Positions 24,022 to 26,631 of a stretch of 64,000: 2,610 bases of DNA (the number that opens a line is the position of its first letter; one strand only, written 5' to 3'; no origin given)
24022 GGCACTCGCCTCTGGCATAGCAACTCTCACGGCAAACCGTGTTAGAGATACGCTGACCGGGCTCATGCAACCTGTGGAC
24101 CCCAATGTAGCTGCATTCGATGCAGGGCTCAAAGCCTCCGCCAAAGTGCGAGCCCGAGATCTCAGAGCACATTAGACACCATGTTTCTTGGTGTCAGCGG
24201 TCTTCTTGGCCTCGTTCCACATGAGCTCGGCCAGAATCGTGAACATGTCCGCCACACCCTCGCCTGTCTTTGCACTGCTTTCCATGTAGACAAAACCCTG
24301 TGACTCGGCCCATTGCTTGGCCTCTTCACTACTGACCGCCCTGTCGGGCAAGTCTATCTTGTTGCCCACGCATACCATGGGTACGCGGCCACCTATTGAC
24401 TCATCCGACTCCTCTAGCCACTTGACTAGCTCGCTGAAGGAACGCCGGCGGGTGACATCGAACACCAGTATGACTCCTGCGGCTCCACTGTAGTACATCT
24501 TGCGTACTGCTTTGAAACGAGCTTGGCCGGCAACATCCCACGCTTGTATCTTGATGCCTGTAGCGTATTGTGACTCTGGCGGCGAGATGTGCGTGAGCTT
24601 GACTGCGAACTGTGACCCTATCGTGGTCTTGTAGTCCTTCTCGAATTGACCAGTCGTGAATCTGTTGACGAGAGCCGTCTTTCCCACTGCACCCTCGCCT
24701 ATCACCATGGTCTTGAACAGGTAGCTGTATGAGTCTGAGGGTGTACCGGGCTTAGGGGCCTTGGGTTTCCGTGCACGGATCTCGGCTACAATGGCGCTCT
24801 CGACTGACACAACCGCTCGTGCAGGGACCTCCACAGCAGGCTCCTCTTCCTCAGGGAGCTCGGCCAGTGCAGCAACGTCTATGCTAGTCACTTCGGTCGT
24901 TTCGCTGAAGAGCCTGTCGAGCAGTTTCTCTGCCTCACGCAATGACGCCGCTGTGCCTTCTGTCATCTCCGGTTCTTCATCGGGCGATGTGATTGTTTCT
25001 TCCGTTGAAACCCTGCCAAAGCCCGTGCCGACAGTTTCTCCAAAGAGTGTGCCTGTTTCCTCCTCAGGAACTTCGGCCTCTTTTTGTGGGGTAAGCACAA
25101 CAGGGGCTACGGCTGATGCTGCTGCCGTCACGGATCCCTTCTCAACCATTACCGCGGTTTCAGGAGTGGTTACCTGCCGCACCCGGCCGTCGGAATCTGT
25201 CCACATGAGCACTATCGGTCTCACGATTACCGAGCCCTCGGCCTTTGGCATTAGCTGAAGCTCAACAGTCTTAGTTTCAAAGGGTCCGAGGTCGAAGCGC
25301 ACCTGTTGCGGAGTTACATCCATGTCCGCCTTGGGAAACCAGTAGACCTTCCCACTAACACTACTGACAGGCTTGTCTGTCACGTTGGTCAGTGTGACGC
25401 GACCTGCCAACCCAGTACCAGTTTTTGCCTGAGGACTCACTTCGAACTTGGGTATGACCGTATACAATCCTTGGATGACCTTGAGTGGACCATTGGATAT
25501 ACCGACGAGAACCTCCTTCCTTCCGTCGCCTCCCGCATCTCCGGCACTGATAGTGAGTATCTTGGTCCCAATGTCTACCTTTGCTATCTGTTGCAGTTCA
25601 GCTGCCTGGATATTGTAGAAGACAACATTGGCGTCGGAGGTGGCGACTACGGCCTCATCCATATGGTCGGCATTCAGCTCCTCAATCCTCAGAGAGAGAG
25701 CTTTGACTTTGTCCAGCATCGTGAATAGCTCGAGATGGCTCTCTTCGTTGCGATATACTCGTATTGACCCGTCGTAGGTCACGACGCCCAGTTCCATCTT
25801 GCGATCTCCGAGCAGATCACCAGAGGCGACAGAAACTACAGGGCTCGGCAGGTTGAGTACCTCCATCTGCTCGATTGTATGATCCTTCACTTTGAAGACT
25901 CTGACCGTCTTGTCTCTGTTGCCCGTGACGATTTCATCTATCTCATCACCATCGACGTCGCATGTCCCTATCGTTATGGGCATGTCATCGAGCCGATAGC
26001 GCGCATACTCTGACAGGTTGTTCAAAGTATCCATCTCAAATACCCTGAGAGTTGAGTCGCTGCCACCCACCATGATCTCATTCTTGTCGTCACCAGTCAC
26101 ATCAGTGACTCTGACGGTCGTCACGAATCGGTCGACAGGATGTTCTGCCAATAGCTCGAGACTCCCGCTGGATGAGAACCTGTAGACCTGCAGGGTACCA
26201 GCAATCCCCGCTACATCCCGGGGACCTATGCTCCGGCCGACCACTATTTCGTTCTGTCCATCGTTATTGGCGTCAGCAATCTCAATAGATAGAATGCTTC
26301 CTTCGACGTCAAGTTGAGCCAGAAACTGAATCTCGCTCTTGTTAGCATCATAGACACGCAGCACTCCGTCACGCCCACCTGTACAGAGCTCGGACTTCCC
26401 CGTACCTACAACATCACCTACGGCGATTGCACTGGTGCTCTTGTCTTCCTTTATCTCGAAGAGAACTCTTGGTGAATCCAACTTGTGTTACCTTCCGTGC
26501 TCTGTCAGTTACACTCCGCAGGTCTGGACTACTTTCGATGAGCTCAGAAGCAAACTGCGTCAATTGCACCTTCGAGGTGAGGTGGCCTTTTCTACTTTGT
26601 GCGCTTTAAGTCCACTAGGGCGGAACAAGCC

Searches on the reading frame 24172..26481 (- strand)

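Call 79: search_protein_families(library=pfam, proteins=[window:24172-26481:-], max_evalue=0.00001)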
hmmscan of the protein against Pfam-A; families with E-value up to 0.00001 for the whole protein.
window:24172-26481:- (769 aa): 14 families
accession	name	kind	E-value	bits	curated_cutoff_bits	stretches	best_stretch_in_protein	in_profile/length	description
PF00071.28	Ras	-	2.7e-46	157.5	21.6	1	590-753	1-159/162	Ras family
PF08477.19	Roc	-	2.5e-30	105.6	27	1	590-710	1-119/119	Ras of Complex, Roc, domain of DAPkinase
PF13517.12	FG-GAP_3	-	1e-19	71.3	26.9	0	23-81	1-61/61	FG-GAP-like repeat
PF14783.12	BBS2_Mid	-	6.6e-16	58.8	27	0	222-335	6-107/108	Ciliary BBSome complex subunit 2, middle region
PF23743.1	Beta-prop_BBS7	-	7.3e-16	58.8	27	0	11-81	213-287/299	BBS7 beta-propeller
PF00025.27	Arf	-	4.3e-13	49.5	22.3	1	589-751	15-171/174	ADP-ribosylation factor family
PF15907.11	Itfg2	-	1.9e-10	40.9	27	0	59-160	13-115/330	Integrin-alpha FG-GAP repeat-containing protein 2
PF14727.13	PHTB1_N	-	3.5e-07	30.7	28.6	0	12-153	18-166/361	PTHB1 N-terminal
PF23726.1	Beta-prop_RSE1_2nd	-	3.8e-07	30.1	30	0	39-179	128-269/327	RSE1/DDB1/CPSF1 second beta-propeller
PF23414.1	Beta-prop_EML_2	-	4e-07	30.1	90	0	182-303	11-121/266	Echinoderm microtubule-associated protein second beta-propeller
PF24814.1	WD40_Prp19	-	1e-06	28.5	320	0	171-298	9-128/281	Prp19 WD40 domain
PF25174.1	Beta-prop_THOC3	-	1.2e-06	28.2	305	0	134-213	15-89/272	THOC3 beta-propeller domain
PF25292.1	Beta-prop_CGLA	-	5e-06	26.6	26.8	0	122-202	33-108/316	Lambda-carrageenase beta-propeller domain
PF24782.2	WD40_MABP1-WDR62_2nd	-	8.8e-06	25.3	290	0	122-302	90-265/341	MABP1/WDR62 second WD40 domain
